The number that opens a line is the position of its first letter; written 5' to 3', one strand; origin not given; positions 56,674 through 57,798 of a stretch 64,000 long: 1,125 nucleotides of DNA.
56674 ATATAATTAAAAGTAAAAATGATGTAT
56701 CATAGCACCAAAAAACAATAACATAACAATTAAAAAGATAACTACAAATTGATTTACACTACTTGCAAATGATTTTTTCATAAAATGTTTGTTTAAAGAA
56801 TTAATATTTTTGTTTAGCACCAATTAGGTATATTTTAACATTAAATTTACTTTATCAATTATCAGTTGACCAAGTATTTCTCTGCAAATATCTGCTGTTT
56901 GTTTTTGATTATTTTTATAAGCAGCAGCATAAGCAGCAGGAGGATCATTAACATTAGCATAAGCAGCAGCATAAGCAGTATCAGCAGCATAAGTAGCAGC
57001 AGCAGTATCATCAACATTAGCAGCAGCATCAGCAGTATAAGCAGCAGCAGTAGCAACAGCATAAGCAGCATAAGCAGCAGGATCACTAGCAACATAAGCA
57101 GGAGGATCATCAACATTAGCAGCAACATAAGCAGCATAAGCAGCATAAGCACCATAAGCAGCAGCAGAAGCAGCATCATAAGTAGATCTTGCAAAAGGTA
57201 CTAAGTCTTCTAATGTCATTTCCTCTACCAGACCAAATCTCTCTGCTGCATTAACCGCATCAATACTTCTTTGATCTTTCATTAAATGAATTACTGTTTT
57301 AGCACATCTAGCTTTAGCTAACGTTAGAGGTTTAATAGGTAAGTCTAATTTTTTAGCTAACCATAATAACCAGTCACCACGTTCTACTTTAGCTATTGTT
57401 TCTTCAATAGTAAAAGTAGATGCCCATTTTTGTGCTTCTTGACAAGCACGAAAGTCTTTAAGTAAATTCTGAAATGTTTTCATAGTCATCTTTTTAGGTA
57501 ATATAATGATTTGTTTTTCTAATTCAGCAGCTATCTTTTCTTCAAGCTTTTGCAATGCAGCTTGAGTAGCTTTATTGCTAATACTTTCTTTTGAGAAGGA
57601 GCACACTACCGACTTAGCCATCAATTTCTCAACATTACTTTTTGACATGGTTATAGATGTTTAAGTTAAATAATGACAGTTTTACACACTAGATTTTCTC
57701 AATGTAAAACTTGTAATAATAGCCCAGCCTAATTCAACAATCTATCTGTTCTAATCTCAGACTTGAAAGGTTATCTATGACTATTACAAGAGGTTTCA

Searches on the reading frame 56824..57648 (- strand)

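Call 22: search_protein_families(library=pfam, proteins=[window:56824-57648:-], max_evalue=0.01)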
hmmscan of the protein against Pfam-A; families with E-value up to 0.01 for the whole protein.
window:56824-57648:- (274 aa): 0 families

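Call 23: search_protein_families(library=phrogs, proteins=[window:56824-57648:-], max_evalue=0.001)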
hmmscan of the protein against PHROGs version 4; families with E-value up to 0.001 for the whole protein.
window:56824-57648:- (274 aa): 1 family
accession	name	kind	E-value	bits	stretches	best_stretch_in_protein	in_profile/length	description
phrog_18326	-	unknown function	2.9e-09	37.8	1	92-253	50-185/203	-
